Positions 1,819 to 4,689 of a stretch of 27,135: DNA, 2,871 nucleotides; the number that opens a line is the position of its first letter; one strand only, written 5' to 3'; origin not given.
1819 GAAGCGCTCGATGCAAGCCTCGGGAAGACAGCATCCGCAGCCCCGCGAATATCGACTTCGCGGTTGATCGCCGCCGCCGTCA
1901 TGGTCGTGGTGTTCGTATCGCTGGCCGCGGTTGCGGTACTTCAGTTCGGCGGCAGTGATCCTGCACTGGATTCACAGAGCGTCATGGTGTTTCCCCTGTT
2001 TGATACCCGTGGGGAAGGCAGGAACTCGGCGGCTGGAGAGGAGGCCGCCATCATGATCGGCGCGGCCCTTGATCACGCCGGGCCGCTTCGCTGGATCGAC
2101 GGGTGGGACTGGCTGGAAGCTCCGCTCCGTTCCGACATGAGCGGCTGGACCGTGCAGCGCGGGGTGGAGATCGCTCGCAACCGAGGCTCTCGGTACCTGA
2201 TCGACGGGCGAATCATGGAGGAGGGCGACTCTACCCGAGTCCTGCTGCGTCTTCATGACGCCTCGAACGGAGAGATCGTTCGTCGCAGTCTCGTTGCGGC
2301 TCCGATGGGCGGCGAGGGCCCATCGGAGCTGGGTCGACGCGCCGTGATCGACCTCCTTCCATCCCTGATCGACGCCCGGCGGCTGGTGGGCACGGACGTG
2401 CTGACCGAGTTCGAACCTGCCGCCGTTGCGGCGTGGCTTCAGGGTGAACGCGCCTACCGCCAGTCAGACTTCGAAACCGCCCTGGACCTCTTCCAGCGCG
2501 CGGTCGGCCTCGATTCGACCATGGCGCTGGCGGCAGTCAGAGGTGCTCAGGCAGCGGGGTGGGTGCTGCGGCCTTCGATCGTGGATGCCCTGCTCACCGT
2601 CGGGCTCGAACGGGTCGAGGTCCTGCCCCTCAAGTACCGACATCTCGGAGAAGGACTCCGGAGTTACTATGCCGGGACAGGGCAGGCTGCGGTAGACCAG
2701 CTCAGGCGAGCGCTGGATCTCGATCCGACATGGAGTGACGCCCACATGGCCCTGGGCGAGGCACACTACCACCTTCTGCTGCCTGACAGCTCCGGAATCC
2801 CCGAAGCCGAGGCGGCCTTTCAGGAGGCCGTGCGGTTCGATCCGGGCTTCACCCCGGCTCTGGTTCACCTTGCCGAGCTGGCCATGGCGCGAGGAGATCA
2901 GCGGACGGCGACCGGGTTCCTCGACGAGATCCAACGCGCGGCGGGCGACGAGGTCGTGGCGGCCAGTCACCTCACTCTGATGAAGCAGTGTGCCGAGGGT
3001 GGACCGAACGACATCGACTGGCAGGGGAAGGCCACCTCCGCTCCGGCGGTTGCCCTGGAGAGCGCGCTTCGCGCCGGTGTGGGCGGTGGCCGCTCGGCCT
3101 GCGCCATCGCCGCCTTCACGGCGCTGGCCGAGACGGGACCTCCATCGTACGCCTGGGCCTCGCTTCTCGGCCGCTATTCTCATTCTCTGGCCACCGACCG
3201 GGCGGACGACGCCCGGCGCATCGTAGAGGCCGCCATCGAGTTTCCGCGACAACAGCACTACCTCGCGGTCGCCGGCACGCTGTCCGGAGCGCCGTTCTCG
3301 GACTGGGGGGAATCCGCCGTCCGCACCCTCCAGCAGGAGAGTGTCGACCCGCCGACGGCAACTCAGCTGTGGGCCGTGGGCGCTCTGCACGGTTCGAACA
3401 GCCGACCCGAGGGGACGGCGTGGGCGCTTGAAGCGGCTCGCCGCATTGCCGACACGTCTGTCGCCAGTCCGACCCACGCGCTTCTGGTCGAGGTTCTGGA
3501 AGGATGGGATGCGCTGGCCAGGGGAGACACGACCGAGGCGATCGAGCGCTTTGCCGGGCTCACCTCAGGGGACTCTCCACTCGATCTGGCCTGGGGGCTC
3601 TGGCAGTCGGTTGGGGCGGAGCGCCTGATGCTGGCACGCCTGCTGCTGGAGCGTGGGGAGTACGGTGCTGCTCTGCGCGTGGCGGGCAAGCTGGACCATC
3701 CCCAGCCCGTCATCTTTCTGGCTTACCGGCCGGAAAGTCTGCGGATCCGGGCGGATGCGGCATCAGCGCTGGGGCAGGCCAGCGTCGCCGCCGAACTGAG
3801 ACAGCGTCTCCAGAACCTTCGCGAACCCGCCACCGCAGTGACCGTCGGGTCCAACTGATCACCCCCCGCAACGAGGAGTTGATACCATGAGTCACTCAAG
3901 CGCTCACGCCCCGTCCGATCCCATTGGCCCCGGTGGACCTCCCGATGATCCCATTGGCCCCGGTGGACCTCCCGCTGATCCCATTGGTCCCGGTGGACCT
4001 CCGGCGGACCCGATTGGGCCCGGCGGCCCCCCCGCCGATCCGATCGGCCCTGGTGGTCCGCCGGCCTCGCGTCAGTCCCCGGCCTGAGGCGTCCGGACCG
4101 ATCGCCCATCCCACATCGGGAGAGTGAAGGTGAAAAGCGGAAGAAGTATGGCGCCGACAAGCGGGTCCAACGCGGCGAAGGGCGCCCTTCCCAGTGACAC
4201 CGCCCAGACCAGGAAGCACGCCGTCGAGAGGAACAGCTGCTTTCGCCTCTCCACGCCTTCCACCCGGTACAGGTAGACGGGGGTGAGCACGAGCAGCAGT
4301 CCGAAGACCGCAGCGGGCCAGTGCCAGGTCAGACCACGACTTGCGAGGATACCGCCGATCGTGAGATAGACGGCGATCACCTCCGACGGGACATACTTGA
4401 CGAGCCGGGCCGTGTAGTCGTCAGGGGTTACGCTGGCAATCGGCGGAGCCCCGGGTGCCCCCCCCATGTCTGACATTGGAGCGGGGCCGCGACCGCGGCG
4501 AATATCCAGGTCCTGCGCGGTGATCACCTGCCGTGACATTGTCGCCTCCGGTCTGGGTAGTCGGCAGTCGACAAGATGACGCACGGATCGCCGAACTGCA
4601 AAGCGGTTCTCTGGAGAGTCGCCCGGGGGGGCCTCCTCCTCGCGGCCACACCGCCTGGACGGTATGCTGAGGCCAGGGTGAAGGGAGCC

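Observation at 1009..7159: Candidate five-gene module: membrane Ser/Thr kinase, repeat peptide, small membrane protein (opposite strand), metzincin, TPR-trypsin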

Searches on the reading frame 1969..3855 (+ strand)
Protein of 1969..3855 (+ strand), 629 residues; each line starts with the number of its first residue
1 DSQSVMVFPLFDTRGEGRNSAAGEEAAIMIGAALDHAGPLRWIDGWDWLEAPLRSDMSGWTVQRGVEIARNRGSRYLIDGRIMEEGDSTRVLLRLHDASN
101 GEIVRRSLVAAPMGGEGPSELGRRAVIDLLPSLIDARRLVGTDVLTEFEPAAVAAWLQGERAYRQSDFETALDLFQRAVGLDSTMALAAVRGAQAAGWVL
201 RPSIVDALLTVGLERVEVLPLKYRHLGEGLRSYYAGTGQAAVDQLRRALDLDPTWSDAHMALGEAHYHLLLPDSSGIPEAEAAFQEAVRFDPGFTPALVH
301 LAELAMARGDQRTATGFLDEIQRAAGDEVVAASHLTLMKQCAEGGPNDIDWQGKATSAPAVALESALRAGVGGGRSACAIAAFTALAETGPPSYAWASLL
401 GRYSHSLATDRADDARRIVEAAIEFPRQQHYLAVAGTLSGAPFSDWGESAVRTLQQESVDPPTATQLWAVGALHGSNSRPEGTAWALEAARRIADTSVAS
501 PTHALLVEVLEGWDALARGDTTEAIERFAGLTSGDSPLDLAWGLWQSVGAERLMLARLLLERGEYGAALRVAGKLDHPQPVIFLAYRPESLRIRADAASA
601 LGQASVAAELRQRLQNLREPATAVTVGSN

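Call 41: find_related_loci(query=A3, collection=metagenome_contigs, flank=7000)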
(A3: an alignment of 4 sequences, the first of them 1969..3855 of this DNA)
Query A3 (629 aa) in metagenome_contigs; peptide patterns used: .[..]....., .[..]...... (x = any residue, [..] = any of these).
208 stretches matched a pattern; 7 encode a relative of the query (tblastn E <= 1e-3); 7 distinct loci.
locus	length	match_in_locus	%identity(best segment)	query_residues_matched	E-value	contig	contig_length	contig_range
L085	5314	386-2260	58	1-628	0e+0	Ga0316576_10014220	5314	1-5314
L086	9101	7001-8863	54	1-622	0e+0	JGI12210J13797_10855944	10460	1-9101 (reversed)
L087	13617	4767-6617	43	1-602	4e-139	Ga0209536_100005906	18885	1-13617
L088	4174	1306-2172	49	1-291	3e-77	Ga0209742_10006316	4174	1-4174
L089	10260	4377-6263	32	1-621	2e-55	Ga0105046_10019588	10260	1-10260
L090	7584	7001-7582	42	1-195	2e-29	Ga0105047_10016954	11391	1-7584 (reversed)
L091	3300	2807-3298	39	1-165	9e-22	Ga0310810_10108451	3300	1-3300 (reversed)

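Call 89: search_protein_families(library=pfam, proteins=[L086:2422-4209:+, L086:4206-5102:+, L086:5145-5900:-], max_evalue=0.01)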
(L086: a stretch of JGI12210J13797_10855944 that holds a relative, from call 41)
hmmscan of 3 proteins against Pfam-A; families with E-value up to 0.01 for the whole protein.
L086:2422-4209:+ (595 aa): 1 family
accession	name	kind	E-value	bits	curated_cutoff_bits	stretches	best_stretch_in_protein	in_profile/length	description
PF00656.27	Peptidase_C14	-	1.2e-05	25.6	21.4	1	56-198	49-194/233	Caspase domain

L086:4206-5102:+ (298 aa): 1 family
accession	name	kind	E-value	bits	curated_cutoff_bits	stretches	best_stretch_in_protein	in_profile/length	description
PF07819.20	PGAP1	-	0.0097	16.1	24.3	0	174-239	88-153/233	PGAP1-like alpha/beta domain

L086:5145-5900:- (251 aa): 0 families

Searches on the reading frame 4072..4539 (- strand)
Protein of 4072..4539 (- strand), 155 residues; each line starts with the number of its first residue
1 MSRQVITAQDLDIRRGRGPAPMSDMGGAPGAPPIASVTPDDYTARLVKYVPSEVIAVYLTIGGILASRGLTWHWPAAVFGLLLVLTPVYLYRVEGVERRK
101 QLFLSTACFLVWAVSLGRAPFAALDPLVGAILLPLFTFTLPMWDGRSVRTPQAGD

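Call 22: search_protein_families(library=pfam, proteins=[window:4072-4539:-], max_evalue=0.01)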
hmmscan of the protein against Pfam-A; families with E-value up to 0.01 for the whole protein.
window:4072-4539:- (155 aa): 0 families

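Call 36: search_protein_representatives(protein=window:4072-4539:-)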
Query: 155 residues. Proteins with E-value up to 0.001 (for the whole library): 1112; up to 1e-10: 316; up to 1e-30: 1. The best 150 are listed.
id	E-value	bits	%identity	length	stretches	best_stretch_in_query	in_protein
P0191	1.4e-39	151.8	60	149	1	1-147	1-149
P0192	6.1e-30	120.5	50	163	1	1-146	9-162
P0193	6.8e-30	120.3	55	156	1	3-146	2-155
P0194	1.1e-27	113.1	48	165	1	1-145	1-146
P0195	2.3e-26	108.8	47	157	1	1-146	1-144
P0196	3.0e-26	108.4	46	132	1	21-146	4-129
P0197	6.5e-24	100.9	46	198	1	1-144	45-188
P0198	1.3e-23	99.8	49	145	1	2-142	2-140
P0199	2.4e-23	99.0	45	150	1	1-144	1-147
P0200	2.9e-23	98.7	52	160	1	37-143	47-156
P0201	1.6e-21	93.1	49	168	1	19-142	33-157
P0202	1.7e-21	93.0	49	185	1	35-144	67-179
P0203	1.5e-20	90.0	46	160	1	8-142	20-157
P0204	3.7e-20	88.7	47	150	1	13-140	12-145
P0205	4.3e-20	88.5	42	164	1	1-145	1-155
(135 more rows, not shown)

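Call 50: find_homologous_proteins(query=window:4072-4539:-, max_evalue=0.001)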
Query window:4072-4539:- (155 aa): 5 proteins with E <= 0.001 among 339 candidates.
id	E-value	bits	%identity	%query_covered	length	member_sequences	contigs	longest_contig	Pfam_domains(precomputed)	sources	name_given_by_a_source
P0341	5.4e-97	340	100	100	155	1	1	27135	-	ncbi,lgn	-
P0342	3.3e-59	217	82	80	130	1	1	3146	-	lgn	-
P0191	4.4e-39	152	54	95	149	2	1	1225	-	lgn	-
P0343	9.4e-19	86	40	90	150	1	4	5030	-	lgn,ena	-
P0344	2.6e-5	42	39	54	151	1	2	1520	-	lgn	-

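Call 51: find_encoding_contigs(protein=P0342, flank=5000, max_places=2)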
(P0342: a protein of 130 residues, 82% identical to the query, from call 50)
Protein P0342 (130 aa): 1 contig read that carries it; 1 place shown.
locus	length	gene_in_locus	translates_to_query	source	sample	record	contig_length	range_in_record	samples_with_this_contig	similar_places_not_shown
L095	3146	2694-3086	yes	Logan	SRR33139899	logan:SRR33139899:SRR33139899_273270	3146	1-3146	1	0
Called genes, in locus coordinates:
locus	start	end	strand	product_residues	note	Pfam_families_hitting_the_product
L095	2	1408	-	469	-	?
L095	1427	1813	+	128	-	-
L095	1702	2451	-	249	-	-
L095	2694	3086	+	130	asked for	-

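Call 52: find_encoding_contigs(protein=P0343, flank=6000, max_places=4)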
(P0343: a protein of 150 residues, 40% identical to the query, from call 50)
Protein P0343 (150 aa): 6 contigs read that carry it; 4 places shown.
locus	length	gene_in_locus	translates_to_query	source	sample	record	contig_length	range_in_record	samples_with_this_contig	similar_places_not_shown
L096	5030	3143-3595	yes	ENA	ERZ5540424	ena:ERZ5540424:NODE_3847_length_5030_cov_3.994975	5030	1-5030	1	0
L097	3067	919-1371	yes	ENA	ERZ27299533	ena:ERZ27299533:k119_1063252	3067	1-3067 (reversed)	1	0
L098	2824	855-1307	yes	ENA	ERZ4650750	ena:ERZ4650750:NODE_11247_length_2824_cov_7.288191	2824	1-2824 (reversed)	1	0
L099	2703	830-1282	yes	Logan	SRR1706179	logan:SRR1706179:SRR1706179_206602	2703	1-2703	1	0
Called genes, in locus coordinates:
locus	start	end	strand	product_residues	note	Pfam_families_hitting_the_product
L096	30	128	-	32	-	-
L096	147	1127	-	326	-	PF13495:Phage_int_SAM_4, PF00589:Phage_integrase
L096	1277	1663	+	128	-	-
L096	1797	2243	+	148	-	-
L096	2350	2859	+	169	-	PF13302:Acetyltransf_3 (weak), PF13420:Acetyltransf_4, PF00583:Acetyltransf_1, PF13673:Acetyltransf_10, PF13508:Acetyltransf_7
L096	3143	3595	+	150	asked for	-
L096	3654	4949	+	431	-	PF00082:Peptidase_S8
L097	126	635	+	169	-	PF13302:Acetyltransf_3 (weak), PF13420:Acetyltransf_4, PF00583:Acetyltransf_1, PF13673:Acetyltransf_10, PF13508:Acetyltransf_7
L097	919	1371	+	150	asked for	-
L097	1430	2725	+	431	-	PF00082:Peptidase_S8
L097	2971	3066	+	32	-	?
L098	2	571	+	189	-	?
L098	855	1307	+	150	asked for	-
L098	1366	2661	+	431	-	PF00082:Peptidase_S8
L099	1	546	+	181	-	?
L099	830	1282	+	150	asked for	-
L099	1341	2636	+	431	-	PF00082:Peptidase_S8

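Call 55: search_dna_similar(query=window:4072-4539:-, collection=plasmids, mode=protein, max_evalue=0.001, max_rows=25)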
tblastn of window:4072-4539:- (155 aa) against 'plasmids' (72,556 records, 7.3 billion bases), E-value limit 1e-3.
Records with a match: 1; places in all: 1; records where one place covers at least 80% of the query: 0.
Best place of each record, by identity: <60% 1.
By first word of the organism name: Fischerella 1.
By predicted mobility (MOB-suite, as given by PLSDB): non-mobilizable 1.
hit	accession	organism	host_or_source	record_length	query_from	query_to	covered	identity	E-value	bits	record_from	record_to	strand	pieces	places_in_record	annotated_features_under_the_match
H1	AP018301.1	Fischerella sp. NIES-4106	-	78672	40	124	55%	30.1%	9e-5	48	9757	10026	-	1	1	hypothetical protein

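Call 56: search_dna_similar(query=window:4072-4539:-, collection=phages, mode=protein, max_evalue=0.001, max_rows=15)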
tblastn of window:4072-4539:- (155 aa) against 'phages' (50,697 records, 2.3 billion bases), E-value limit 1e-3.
No match.

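Call 57: get_annotated_region(hit=H1, flank=6000)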
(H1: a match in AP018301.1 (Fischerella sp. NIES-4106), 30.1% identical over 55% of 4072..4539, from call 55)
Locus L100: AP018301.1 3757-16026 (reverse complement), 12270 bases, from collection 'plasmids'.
description: Fischerella sp. NIES-4106 plasmid plasmid3 DNA, complete genome
organism: Fischerella sp. NIES-4106 (NCBI taxid 2005456)
taxonomy: Bacteria; Cyanobacteriota; Cyanophyceae; Nostocales; Hapalosiphonaceae; Fischerella; Fischerella sp. NIES-4106
host: -; source: -; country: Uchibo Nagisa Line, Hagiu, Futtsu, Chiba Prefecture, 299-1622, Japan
typing (MOB-suite, as given by PLSDB): non-mobilizable; replicon rep_cluster_1657
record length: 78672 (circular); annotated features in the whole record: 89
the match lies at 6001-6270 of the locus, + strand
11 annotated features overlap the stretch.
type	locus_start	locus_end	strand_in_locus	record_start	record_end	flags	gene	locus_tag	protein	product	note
CDS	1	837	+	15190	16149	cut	-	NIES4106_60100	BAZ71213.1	hypothetical protein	-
CDS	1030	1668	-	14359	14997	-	-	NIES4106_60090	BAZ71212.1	hypothetical protein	-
CDS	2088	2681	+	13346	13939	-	-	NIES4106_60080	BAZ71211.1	putative plasmid partitioning protein, ParB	-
CDS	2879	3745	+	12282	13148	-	-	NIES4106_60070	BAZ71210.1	hypothetical protein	-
CDS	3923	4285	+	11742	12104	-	-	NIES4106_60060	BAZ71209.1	hypothetical protein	-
CDS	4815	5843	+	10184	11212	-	-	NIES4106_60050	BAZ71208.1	hypothetical protein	-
CDS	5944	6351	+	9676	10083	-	-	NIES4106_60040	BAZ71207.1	hypothetical protein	-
CDS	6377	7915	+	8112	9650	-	-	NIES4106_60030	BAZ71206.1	hypothetical protein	-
CDS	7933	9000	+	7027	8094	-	-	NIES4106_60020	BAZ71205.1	hypothetical protein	-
CDS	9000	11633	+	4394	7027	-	-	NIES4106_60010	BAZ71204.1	hypothetical protein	-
CDS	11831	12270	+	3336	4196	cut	-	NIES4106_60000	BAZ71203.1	hypothetical protein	-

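Call 58: find_related_loci(query=A4, collection=viral_contigs, flank=6000)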
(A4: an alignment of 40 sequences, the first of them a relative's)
Query A4 (155 aa) in viral_contigs; peptide patterns used: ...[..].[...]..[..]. (x = any residue, [..] = any of these).
29 stretches matched a pattern; 2 encode a relative of the query (tblastn E <= 1e-3); 2 distinct loci.
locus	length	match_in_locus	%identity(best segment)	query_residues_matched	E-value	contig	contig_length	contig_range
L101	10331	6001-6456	32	1-142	7e-23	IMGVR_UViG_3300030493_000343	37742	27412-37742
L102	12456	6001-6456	32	1-142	7e-23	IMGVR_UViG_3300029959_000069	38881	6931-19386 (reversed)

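Call 60: search_protein_families(library=pfam, proteins=[L100:4815-5843:+, L100:5944-6351:+, L100:6377-7915:+, L100:7933-9000:+, L100:9000-11633:+], max_evalue=0.01)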
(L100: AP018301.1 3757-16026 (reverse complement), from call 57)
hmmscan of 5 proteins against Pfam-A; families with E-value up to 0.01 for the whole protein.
L100:4815-5843:+ (342 aa): 3 families
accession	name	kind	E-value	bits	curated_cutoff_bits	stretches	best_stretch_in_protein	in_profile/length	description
PF19955.5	EAD1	-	1.4e-23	83.6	24.2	1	1-87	1-89/90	Effector-associated domain 1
PF13365.12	Trypsin_2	-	3.4e-19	70.4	27.6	1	155-312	1-144/144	Trypsin-like peptidase domain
PF00089.32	Trypsin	-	8.4e-06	26.2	20.6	1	146-313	18-195/220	Trypsin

L100:5944-6351:+ (135 aa): 0 families

L100:6377-7915:+ (512 aa): 2 families
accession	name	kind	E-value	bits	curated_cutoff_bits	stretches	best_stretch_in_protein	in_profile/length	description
PF19955.5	EAD1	-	2.7e-18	66.6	24.2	1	1-85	1-87/90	Effector-associated domain 1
PF20028.4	VMAP-C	-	2.9e-18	67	27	1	281-493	35-224/226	vWA-MoxR associated protein C-terminal domain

L100:7933-9000:+ (355 aa): 16 families
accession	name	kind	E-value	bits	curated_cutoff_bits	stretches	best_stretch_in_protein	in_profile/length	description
PF07728.20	AAA_5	-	1.7e-09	38.2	22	1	90-252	1-115/139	AAA domain (dynein-related subfamily)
PF00004.35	AAA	-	2.4e-08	34.9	21.2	1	91-274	1-124/131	ATPase family associated with various cellular activities (AAA)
PF07724.20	AAA_2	-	1.4e-05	25.6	27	1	92-260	7-124/166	AAA domain (Cdc48 subfamily)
PF13401.12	AAA_22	-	2.1e-05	25.3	27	1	88-204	5-109/130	AAA domain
PF20720.3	nSTAND3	-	4.5e-05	23.6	27.2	1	81-112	10-41/155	Novel STAND NTPase 3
PF05729.18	NACHT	-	0.0004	20.7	26.7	1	89-116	1-28/167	NACHT domain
PF13245.12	AAA_19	-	0.0019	18.8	25.1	0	86-204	9-115/134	AAA domain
PF24883.2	NPHP3_N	-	0.0019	18.8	24.8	1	91-167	25-100/164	Nephrocystin 3, N-terminal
PF00158.32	Sigma54_activat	-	0.002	18.3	20.2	0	74-109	8-43/168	Sigma-54 interaction domain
PF13191.12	AAA_16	-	0.003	18.5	32.6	0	76-115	11-51/167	AAA ATPase domain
PF13238.12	AAA_18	-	0.0045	17.9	29.4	0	92-113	2-23/128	AAA domain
PF06068.19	TIP49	-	0.0053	16.4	23.8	0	71-113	33-75/347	TIP49 P-loop domain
PF14532.12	Sigma54_activ_2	-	0.0059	17.3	25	0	76-108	9-41/138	Sigma-54 interaction domain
PF09848.15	SLFN-g3_helicase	-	0.0067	16.2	24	0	91-112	4-25/354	Schlafen group 3, DNA/RNA helicase domain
PF04851.21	ResIII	-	0.0075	16.6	22.5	0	68-113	2-48/164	Type III restriction enzyme, res subunit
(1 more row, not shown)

L100:9000-11633:+ (877 aa): 1 family
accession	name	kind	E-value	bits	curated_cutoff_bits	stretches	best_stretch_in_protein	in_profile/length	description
PF03781.23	FGE-sulfatase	-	9.2e-55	186.5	23.3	1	625-869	4-254/255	Sulfatase-modifying factor enzyme 1-like domain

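Call 72: predict_structure(alignment_id=A4)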
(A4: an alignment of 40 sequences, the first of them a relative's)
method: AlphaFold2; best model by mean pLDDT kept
length: 155 residues; sequences in the alignment: 40
mean_pLDDT: 85.0   pTM: 0.69
mean pLDDT of the five models: 85.0, 83.7, 83.5, 83.1, 82.7
residues with pLDDT >= 90: 91; 70-90: 38; 50-70: 24; < 50: 2
segments of 3 or more residues with pLDDT < 50: none
pLDDT, mean of each block of 10 residues (from residue 1): 68 66 61 76 88 96 94 96 97 95 95 93 93 92 73 69
secondary structure, 60 per line:
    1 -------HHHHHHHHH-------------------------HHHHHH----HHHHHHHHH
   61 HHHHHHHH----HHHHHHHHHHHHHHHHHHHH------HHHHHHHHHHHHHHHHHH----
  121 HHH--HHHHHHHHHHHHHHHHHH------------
elements in order: H8-16 H42-47 H52-68 H73-92 H99-116 H126-143

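Call 89: search_protein_families(library=pfam, proteins=[L096:3654-4949:+], max_evalue=0.01)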
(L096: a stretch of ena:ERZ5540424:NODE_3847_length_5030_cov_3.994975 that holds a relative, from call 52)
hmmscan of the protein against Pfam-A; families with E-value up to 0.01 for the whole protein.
L096:3654-4949:+ (431 aa): 1 family
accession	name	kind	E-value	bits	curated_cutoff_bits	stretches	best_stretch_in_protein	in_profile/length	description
PF00082.27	Peptidase_S8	-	2.1e-21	76.9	21.8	1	159-425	2-288/288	Subtilase family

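Call 93: search_protein_families(library=ncbifam, proteins=[window:4072-4539:-], max_evalue=0.001)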
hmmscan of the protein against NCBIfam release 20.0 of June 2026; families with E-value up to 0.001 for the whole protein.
window:4072-4539:- (155 aa): 0 families
